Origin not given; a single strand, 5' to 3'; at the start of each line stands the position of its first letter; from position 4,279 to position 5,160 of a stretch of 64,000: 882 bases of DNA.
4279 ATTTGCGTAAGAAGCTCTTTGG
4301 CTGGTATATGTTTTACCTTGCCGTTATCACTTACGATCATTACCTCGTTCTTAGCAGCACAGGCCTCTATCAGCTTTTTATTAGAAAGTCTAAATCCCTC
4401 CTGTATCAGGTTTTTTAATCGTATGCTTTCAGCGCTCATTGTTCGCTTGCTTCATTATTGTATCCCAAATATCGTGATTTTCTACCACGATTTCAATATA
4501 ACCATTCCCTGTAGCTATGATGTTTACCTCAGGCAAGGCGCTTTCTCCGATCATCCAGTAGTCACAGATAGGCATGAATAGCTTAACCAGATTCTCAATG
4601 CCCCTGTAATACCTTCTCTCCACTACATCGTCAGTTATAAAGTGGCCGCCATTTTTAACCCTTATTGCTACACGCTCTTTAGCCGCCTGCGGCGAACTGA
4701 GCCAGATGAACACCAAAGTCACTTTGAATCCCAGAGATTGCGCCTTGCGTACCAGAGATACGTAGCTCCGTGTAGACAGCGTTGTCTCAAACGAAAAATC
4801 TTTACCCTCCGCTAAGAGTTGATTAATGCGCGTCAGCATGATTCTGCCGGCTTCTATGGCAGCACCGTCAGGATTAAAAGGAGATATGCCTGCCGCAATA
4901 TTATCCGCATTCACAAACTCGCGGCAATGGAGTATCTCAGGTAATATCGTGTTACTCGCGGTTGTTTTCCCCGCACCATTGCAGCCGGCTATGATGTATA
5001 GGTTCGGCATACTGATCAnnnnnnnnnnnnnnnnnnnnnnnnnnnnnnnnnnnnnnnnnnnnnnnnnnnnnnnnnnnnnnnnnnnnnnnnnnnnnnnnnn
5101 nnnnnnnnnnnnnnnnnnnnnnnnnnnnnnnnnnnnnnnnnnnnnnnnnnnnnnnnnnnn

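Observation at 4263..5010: Zeta-toxin-like kinase between glyA and priA, with an overlapping downstream 58-aa ORF (possible reverse-order TA pair)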

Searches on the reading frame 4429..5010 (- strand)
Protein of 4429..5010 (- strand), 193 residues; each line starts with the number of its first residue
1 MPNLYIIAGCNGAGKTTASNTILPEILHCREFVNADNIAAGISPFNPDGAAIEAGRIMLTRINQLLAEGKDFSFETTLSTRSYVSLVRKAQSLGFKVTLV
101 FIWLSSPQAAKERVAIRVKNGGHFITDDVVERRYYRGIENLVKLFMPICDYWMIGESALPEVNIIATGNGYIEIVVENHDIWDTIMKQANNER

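Call 3: search_protein_families(library=pfam, proteins=[window:4429-5010:-], max_evalue=1)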
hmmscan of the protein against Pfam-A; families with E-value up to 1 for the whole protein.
window:4429-5010:- (193 aa): 5 families
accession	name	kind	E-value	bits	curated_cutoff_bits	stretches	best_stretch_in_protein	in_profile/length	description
PF06414.18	Zeta_toxin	-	8.5e-09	35.6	22.3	1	2-138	16-167/199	Zeta toxin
PF13671.12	AAA_33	-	1.6e-07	32.1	27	1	5-130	2-133/143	AAA domain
PF20720.3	nSTAND3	-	0.035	14.2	27.2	1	4-48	19-64/155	Novel STAND NTPase 3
PF21684.2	PipB2_N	-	0.12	12.9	27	1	106-136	69-99/107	Secreted effector protein PipB2, N-terminal domain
PF00005.33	ABC_tran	-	0.2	12.7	25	1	5-25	14-34/137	ABC transporter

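Call 4: search_protein_families(library=ncbifam, proteins=[window:4429-5010:-], max_evalue=1)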
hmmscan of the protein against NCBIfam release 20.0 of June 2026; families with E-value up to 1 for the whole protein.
window:4429-5010:- (193 aa): 2 families
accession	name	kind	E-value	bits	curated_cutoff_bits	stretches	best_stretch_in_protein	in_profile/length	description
TIGR01313.1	therm_gnt_kin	subfamily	0.0071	16.1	113.75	0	5-38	1-32/164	gluconokinase, GntK/IdnK-type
NF038288.1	chaper_GTP_ZigA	equivalog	0.015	14.2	600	1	6-69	5-64/390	zinc metallochaperone GTPase ZigA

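Call 5: search_protein_families(library=padloc, proteins=[window:4429-5010:-], max_evalue=1)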
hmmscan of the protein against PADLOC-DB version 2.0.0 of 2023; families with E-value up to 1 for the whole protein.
window:4429-5010:- (193 aa): 1 family
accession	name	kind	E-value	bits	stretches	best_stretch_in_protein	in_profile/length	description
PDLC04140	mad8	-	0.033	11.7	1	2-29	27-54/314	mads_8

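Call 7: find_related_loci(query=window:4429-5010:-, collection=genome_contigs, flank=4000)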
Query window:4429-5010:- (193 aa) in genome_contigs; peptide patterns used: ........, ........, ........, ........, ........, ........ (x = any residue, [..] = any of these).
405 stretches matched a pattern; 318 encode a relative of the query (tblastn E <= 1e-3); the best 80 are kept; 80 distinct loci.
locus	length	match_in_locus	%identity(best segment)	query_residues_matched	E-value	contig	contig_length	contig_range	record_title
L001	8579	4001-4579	97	1-193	1e-126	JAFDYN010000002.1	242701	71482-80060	MAG: Bacteroidetes bacterium isolate SZAS-56 BACT-TMP-3__2__length-242701, whole genome shotgun sequence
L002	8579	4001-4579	86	1-193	6e-113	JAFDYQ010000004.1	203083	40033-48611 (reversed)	MAG: Bacteroidetes bacterium isolate SZAS-59 LIN-388__4__length-203083, whole genome shotgun sequence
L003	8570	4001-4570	66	1-190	7e-88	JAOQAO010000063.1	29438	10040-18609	MAG: Bacteroidetes bacterium isolate RYN_284 scaffold_1009097, whole genome shotgun sequence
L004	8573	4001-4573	66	1-191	1e-84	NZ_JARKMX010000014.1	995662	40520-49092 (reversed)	Paraflavitalea pollutisoli strain H1-2-19X velvet_auto_105_14, whole genome shotgun sequence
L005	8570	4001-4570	67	1-190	1e-84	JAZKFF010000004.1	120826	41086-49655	MAG: Bacteroidota bacterium isolate DC_HB_02_SPN181219-bin065 DCHB02SPN_B065_0_000000000004, whole genome shotgun sequen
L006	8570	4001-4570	66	1-190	6e-84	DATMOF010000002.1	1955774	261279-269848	MAG TPA_asm: Mucilaginibacter sp. isolate SMAG_U12869 k141_2895254, whole genome shotgun sequence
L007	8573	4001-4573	65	1-191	2e-83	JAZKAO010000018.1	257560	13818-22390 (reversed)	MAG: Bacteroidota bacterium isolate ADI_H3L2_1_122_18_3-bin030 ADIH3L21_B030_0_000000000018, whole genome shotgun sequen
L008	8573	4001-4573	65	1-191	1e-83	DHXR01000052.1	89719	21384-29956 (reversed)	MAG TPA_asm: Mucilaginibacter sp. UBA5151 UBA5151_contig_943, whole genome shotgun sequence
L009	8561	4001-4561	69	1-188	6e-83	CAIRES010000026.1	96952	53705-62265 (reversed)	MAG: uncultured Bacteroidetes bacterium isolate YR2_bin-1295 genome assembly, contig: bin-1295:26/88, whole genome shotg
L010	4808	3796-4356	67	1-188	6e-83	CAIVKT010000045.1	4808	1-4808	MAG: uncultured Bacteroidetes bacterium isolate AM-lipid-02-D2_bin-0427 genome assembly, contig: bin-0427:045/757, whole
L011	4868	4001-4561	66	1-188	2e-82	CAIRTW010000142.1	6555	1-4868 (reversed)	MAG: uncultured Bacteroidetes bacterium isolate Umea_bin-01667 genome assembly, contig: bin-01667:142/376, whole genome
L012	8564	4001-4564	66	1-188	2e-82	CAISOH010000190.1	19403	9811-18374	MAG: uncultured Bacteroidetes bacterium isolate MJ-time_bin-6658 genome assembly, contig: bin-6658:190/453, whole genome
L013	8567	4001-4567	65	1-189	2e-82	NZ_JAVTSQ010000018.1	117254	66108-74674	Pedobacter nutrimenti strain DE_0410 contig_0018, whole genome shotgun sequence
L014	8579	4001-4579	64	1-193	2e-81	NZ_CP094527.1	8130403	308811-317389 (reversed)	Mucilaginibacter sp. SMC90 chromosome, complete genome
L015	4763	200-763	62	1-188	3e-81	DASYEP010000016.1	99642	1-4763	MAG TPA_asm: Mucilaginibacter sp. isolate SMAG_U4990 k141_153969, whole genome shotgun sequence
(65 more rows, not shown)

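Call 13: find_homologous_proteins(query=window:4429-5010:-, max_evalue=0.00001)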
Query window:4429-5010:- (193 aa): 8000 proteins with E <= 0.00001 among 8000 candidates; the best 120 are listed.
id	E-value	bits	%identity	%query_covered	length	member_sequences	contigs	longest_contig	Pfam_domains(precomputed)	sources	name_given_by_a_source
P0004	1.7e-124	430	100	100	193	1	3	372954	PF06414.19,PF13671.13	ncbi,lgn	-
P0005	8.1e-122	422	98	100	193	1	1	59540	PF06414.19,PF13671.13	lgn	-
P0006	4.0e-120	416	97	100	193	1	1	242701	PF06414.19,PF13671.13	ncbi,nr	ncbi:MAG: zeta toxin family protein [Bacteroidetes bacterium]|nr:zeta toxin family protein [Bacteroi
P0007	3.3e-106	371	86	100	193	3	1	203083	PF06414.19,PF13671.13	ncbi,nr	ncbi:MAG: zeta toxin family protein [Bacteroidetes bacterium]|nr:zeta toxin family protein [Bacteroi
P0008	6.6e-105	367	83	100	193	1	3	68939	PF06414.19,PF13671.13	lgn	-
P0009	4.9e-90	318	73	98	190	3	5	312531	PF06414.19,PF13671.13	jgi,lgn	jgi:predicted ABC-type ATPase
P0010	5.3e-86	305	71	98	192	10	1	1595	PF06414.19,PF13671.13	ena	-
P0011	2.0e-84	300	69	98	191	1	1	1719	PF06414.19,PF13671.13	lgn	-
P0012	1.8e-82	293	68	98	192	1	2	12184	PF06414.19,PF13671.13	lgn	-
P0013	2.4e-82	293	66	98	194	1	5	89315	PF06414.19,PF13671.13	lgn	-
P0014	7.2e-82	291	66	98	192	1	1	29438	PF06414.19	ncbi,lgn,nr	ncbi:MAG: Zeta toxin [Bacteroidetes bacterium]|nr:Zeta toxin [Bacteroidota bacterium]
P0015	1.2e-81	291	69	98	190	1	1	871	PF06414.19,PF13671.13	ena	-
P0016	2.4e-80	287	67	98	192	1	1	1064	PF06414.19,PF13671.13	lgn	-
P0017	2.0e-79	284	66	99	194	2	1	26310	PF06414.19,PF13671.13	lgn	-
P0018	5.5e-79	282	67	98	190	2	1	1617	PF06414.19,PF13671.13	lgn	-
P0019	6.0e-79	282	68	97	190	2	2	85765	PF06414.19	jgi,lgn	-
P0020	6.8e-79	282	65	100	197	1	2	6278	PF06414.19,PF13671.13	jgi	jgi:predicted ABC-type ATPase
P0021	7.4e-79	282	66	97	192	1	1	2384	PF06414.19,PF13671.13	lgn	-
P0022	8.2e-79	282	66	97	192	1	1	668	PF06414.19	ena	-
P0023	1.1e-78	281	65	99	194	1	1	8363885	PF06414.19,PF13671.13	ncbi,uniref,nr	ncbi:zeta toxin family protein [Chitinophaga oryzae]|uniref:Zeta toxin family protein n=1 Tax=Chitin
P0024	1.1e-78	281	65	99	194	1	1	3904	PF06414.19,PF13671.13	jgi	jgi:predicted ABC-type ATPase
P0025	1.7e-78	281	67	98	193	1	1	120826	PF06414.19,PF13671.13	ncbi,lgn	ncbi:MAG: zeta toxin family protein [Bacteroidota bacterium]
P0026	1.9e-78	280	66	97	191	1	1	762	PF06414.19,PF13671.13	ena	-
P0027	2.0e-78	280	64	99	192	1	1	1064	PF06414.19,PF13671.13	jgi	jgi:predicted ABC-type ATPase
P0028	2.4e-78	280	66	99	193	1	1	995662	PF06414.19,PF13671.13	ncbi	-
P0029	3.8e-78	279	64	100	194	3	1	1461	PF06414.19,PF13671.13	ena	-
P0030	5.4e-78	279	68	97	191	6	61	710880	PF06414.19,PF13671.13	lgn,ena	-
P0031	5.7e-78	279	65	99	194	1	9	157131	PF06414.19,PF13671.13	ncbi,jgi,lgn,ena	ncbi:MAG TPA: zeta toxin family protein [Mucilaginibacter sp.]|jgi:predicted ABC-type ATPase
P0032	5.9e-78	279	64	97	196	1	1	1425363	PF06414.19,PF13671.13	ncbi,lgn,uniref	ncbi:zeta toxin family protein [Pedobacter sp. GR22-6]|uniref:zeta toxin family protein n=1 Tax=Pedo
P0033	6.8e-78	279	65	99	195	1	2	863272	PF06414.19,PF13671.13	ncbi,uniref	ncbi:zeta toxin family protein [Chitinophaga sp. 22536]|uniref:zeta toxin family protein n=1 Tax=unc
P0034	8.9e-78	278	68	98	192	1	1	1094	PF06414.19,PF13671.13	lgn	-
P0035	1.0e-77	278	68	89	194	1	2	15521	PF06414.19,PF13671.13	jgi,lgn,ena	-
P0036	1.3e-77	278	65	99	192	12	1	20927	PF06414.19,PF13671.13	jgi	jgi:predicted ABC-type ATPase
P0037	1.4e-77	278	65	98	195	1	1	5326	PF06414.19,PF13671.13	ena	-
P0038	1.4e-77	278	67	98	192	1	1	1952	PF06414.19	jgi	jgi:predicted ABC-type ATPase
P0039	2.5e-77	277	66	98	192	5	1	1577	PF06414.19,PF13671.13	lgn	-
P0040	3.9e-77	276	65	99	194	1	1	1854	PF06414.19,PF13671.13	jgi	-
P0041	5.9e-77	275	65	99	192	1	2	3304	PF06414.19,PF13671.13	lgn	-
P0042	6.8e-77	275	64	100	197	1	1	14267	PF06414.19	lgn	-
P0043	8.7e-77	275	65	100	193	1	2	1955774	PF06414.19,PF13671.13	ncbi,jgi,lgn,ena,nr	ncbi:MAG TPA: zeta toxin family protein [Mucilaginibacter sp.]|jgi:predicted ABC-type ATPase|nr:zeta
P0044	9.0e-77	275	64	99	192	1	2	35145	PF06414.19,PF13671.13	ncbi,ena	-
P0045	9.9e-77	275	64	100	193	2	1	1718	PF06414.19,PF13671.13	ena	-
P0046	1.1e-76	275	64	99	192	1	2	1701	PF06414.19,PF13671.13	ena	-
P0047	1.2e-76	275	65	99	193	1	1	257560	PF06414.19,PF13671.13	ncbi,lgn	ncbi:MAG: zeta toxin family protein [Bacteroidota bacterium]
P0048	1.2e-76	274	64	98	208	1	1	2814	PF06414.19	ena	-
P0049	1.3e-76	274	64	99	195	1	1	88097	PF06414.19,PF13671.13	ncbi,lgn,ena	-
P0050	1.3e-76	274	63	99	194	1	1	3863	PF06414.19,PF13671.13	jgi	jgi:predicted ABC-type ATPase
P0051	1.6e-76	274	65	99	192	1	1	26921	PF06414.19,PF13671.13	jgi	jgi:predicted ABC-type ATPase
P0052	1.7e-76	274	64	99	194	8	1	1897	PF06414.19,PF13671.13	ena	-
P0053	1.8e-76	274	66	97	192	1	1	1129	PF06414.19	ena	-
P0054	1.9e-76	274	67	89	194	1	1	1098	PF06414.19,PF13671.13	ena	-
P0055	2.3e-76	274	63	98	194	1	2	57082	PF06414.19,PF13671.13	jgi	jgi:predicted ABC-type ATPase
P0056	2.3e-76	274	65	99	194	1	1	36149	PF06414.19,PF13671.13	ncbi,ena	-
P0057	2.4e-76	273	66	97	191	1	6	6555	PF06414.19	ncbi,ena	-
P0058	2.4e-76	273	63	100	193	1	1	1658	PF06414.19,PF13671.13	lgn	-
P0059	2.6e-76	273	64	99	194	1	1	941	PF06414.19,PF13671.13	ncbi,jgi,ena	jgi:predicted ABC-type ATPase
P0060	2.9e-76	273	64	97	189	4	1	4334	PF06414.19,PF13671.13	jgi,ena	-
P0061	3.1e-76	273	68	97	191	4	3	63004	PF06414.19,PF13671.13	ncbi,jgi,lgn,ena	jgi:predicted ABC-type ATPase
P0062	3.1e-76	273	66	97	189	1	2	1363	PF06414.19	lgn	-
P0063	3.2e-76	273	63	99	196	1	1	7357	PF06414.19,PF13671.13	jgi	jgi:predicted ABC-type ATPase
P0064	3.5e-76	273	66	98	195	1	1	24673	PF06414.19,PF13671.13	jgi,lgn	jgi:predicted ABC-type ATPase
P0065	3.8e-76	273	62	100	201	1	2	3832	PF06414.19,PF13671.13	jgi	jgi:predicted ABC-type ATPase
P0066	4.7e-76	273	65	99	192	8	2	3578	PF06414.19,PF13671.13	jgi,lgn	-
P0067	4.9e-76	272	63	99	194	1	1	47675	PF06414.19,PF13671.13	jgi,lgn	-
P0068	5.0e-76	272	64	99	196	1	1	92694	PF06414.19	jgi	jgi:predicted ABC-type ATPase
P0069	5.2e-76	272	63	99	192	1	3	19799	PF06414.19,PF13671.13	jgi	jgi:predicted ABC-type ATPase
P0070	5.6e-76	272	66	97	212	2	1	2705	PF06414.19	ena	-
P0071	5.8e-76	272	63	97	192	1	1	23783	PF06414.19,PF13671.13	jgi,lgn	-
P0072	6.1e-76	272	65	97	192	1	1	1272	PF06414.19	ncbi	-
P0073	7.7e-76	272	62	97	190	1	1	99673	PF06414.19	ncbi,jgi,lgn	ncbi:MAG TPA: zeta toxin family protein [Mucilaginibacter sp.]|jgi:predicted ABC-type ATPase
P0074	9.2e-76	272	64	99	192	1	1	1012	PF06414.19,PF13671.13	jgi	jgi:predicted ABC-type ATPase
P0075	9.3e-76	272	62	100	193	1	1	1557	PF06414.19,PF13671.13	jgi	jgi:predicted ABC-type ATPase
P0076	9.4e-76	272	68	98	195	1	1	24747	PF06414.19,PF13671.13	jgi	jgi:predicted ABC-type ATPase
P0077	9.6e-76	272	64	99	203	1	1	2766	PF06414.19,PF13671.13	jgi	-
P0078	1.0e-75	271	64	98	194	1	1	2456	PF06414.19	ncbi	-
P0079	1.0e-75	271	65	97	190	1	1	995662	PF06414.19,PF13671.13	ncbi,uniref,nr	ncbi:zeta toxin family protein [Paraflavitalea pollutisoli]|uniref:zeta toxin family protein n=1 Tax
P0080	1.1e-75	271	66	98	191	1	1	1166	PF06414.19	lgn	-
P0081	1.1e-75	271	63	97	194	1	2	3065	PF06414.19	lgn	-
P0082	1.1e-75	271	71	84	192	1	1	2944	PF06414.19,PF13671.13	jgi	jgi:predicted ABC-type ATPase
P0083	1.3e-75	271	62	100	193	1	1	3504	PF06414.19,PF13671.13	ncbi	-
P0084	1.3e-75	271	63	98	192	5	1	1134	PF06414.19,PF13671.13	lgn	-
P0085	1.3e-75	271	63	98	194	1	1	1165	PF06414.19,PF13671.13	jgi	jgi:predicted ABC-type ATPase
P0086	1.6e-75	271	65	98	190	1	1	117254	PF06414.19,PF13671.13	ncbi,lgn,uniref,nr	ncbi:zeta toxin family protein [Pedobacter nutrimenti]|uniref:zeta toxin family protein n=1 Tax=Pedo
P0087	1.7e-75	271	62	100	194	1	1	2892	PF06414.19,PF13671.13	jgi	jgi:predicted ABC-type ATPase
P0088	1.8e-75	271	63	99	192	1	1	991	PF06414.19,PF13671.13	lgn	-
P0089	1.8e-75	271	61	99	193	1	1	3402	PF06414.19,PF13671.13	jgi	-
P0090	1.9e-75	271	65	98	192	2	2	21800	PF06414.19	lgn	-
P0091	1.9e-75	271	63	99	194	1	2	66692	PF06414.19,PF13671.13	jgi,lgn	jgi:predicted ABC-type ATPase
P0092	1.9e-75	271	65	98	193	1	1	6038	PF06414.19,PF13671.13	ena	-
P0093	2.4e-75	270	62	100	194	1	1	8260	PF06414.19,PF13671.13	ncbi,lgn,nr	ncbi:MAG: zeta toxin [Mucilaginibacter sp.]|nr:zeta toxin [Mucilaginibacter sp.]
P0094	2.4e-75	270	64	98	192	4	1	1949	PF06414.19,PF13671.13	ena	-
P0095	3.3e-75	270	67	98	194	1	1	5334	PF06414.19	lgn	-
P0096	3.4e-75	270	63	99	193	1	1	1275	PF06414.19,PF13671.13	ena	-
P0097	3.7e-75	270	62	100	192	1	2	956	PF06414.19,PF13671.13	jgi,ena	-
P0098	3.7e-75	270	65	99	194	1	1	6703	PF06414.19,PF13671.13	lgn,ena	-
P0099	3.8e-75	270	65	98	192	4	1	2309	PF06414.19,PF13671.13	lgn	-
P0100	4.1e-75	269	64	98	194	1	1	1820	PF06414.19,PF13671.13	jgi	jgi:predicted ABC-type ATPase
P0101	4.6e-75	269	64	100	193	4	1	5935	PF06414.19,PF13671.13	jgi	jgi:predicted ABC-type ATPase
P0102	4.7e-75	269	64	97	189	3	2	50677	PF06414.19,PF13671.13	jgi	jgi:predicted ABC-type ATPase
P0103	5.5e-75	269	63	97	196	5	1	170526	PF06414.19,PF13671.13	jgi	jgi:predicted ABC-type ATPase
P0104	5.6e-75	269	62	99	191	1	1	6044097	PF06414.19,PF13671.13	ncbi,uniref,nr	ncbi:zeta toxin family protein [Mucilaginibacter mali]|uniref:Zeta toxin family protein n=1 Tax=Muci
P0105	6.0e-75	269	63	98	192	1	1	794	PF06414.19,PF13671.13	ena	-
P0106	6.3e-75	269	61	100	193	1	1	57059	PF06414.19,PF13671.13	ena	-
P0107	6.4e-75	269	64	98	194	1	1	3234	PF06414.19,PF13671.13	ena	-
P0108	6.7e-75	269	64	99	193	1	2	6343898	PF06414.19,PF13671.13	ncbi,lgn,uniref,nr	ncbi:zeta toxin family protein [Mucilaginibacter gotjawali]|uniref:Zeta toxin n=2 Tax=Mucilaginibact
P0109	7.1e-75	269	63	99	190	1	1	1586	PF06414.19,PF13671.13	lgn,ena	-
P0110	7.9e-75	269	64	97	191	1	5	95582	PF06414.19,PF13671.13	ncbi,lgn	-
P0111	8.0e-75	269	64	97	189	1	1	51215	PF06414.19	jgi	-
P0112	8.6e-75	268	63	98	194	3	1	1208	PF06414.19,PF13671.13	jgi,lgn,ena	-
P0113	8.8e-75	268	63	99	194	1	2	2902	PF06414.19,PF13671.13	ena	-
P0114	9.2e-75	268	65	99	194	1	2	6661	PF06414.19,PF13671.13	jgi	-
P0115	9.7e-75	268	63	99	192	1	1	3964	PF06414.19,PF13671.13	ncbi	ncbi:zeta toxin family protein [soil metagenome]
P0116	1.1e-74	268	63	98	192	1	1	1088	PF06414.19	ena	-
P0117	1.1e-74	268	64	98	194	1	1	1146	PF06414.19,PF13671.13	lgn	-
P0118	1.3e-74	268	61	98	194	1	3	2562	PF06414.19,PF13671.13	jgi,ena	-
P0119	1.3e-74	268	62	100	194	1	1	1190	PF06414.19,PF13671.13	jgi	-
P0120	1.3e-74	268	64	97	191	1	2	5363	PF06414.19,PF13671.13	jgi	jgi:predicted ABC-type ATPase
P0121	1.4e-74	268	62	99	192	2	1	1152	PF06414.19,PF13671.13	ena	-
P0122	1.6e-74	268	63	99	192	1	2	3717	PF06414.19,PF13671.13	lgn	-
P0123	1.6e-74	268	62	100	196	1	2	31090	PF06414.19,PF13671.13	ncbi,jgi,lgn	-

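Call 20: search_solved_structures(query=window:4429-5010:-, max_evalue=1, show_alignments=3)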
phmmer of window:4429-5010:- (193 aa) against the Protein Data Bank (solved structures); distinct sequences matched with E-value up to 1: 0.

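Call 57: predict_structure(alignment_id=A7)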
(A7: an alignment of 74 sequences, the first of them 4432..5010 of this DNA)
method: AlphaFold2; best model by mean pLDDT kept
length: 193 residues; sequences in the alignment: 74
mean_pLDDT: 84.2   pTM: 0.83
mean pLDDT of the five models: 84.2, 83.7, 83.0, 82.9, 82.6
residues with pLDDT >= 90: 91; 70-90: 78; 50-70: 15; < 50: 9
segments of 3 or more residues with pLDDT < 50: 16-18, 20-22
pLDDT, mean of each block of 10 residues (from residue 1): 89 50 62 81 77 87 94 90 94 96 89 82 81 92 95 78 84 89 93 71
secondary structure, 60 per line:
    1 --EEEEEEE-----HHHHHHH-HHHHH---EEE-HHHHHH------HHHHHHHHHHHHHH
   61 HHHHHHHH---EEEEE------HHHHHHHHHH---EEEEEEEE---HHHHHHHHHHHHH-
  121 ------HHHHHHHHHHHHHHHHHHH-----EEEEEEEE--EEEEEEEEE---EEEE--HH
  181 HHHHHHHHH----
elements in order: E3-9 H15-21 H23-27 E31-33 H35-40 H47-68 E72-76 H83-92 E96-103 H107-119 H127-145 E151-158 E161-169 E173-176 H179-189

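Call 59: fold_search(model_id=the predicted structure, library=pdb)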
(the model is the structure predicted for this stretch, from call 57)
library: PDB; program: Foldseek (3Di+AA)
matches with E <= 10: 1050; with E <= 0.001: 64
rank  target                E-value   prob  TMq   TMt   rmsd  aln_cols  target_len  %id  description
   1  2p5t_B                7.4e-09  1.00  0.63  0.51   9.1       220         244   15  Molecular and structural characterization of the PezAT chromosomal toxin-antitoxin system of the human pathogen Strept (released 2007-05-15)
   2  4z8q_A                1.4e-07  1.00  0.75  0.46   4.4       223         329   18  CRYSTAL STRUCTURE OF AvrRxo1-ORF1:AvrRxo1-ORF2 COMPLEX, SELENOMETHIONINE SUBSTITUTED. (released 2015-09-23)
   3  1gvn_B                1.8e-07  1.00  0.69  0.51   4.2       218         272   12  Crystal Structure of the Plasmid Maintenance System epsilon/zeta: Meachnism of toxin inactivation and toxin function (released 2003-01-29)
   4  2p5t_D                2.4e-07  1.00  0.62  0.50   9.0       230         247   13  Molecular and structural characterization of the PezAT chromosomal toxin-antitoxin system of the human pathogen Strept (released 2007-05-15)
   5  4z8t_A                2.7e-07  1.00  0.74  0.46   4.1       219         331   19  CRYSTAL STRUCTURE OF AvrRxo1-ORF1:AvrRxo1-ORF2 WITH SULPHATE IONS (released 2015-09-23)
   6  2p5t_F                3.9e-07  1.00  0.66  0.54   8.8       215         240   16  Molecular and structural characterization of the PezAT chromosomal toxin-antitoxin system of the human pathogen Strept (released 2007-05-15)
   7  2p5t_H                3.9e-07  1.00  0.64  0.53   8.8       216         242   16  Molecular and structural characterization of the PezAT chromosomal toxin-antitoxin system of the human pathogen Strept (released 2007-05-15)
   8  4z8u_A                6.1e-07  1.00  0.73  0.45   4.3       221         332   18  CRYSTAL STRUCTURE OF AvrRxo1-ORF1:-ORF2 WITH ATP (released 2015-09-23)
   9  1gvn_D                8.9e-07  1.00  0.66  0.49   5.7       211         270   11  Crystal Structure of the Plasmid Maintenance System epsilon/zeta: Meachnism of toxin inactivation and toxin function (released 2003-01-29)
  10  4z8v_A                1.1e-06  1.00  0.70  0.43   4.9       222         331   18  CRYSTAL STRUCTURE OF AVRRXO1-ORF1:-ORF2 COMPLEX, NATIVE. (released 2015-09-23)
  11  3q8x_D                1.1e-06  1.00  0.66  0.49   4.8       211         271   13  Structure of a toxin-antitoxin system bound to its substrate (released 2011-03-09)
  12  3q8x_B                1.9e-06  1.00  0.66  0.49   4.6       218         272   13  Structure of a toxin-antitoxin system bound to its substrate (released 2011-03-09)
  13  1p5z                  2.9e-05  1.00  0.53  0.46   9.0       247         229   14  Structure of human dCK complexed with cytarabine and ADP-MG (released 2003-07-01)
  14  4gp7_A                3.9e-05  1.00  0.61  0.68   3.4       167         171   17  Polynucleotide kinase (released 2012-11-14)
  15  5hr5                  4.4e-05  1.00  0.51  0.27   8.8       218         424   14  Bovine Heart 6-Phosphofructo-2-Kinase/Fructose-2,6-Bisphosphatase (PFKFB2) (released 2016-11-16)
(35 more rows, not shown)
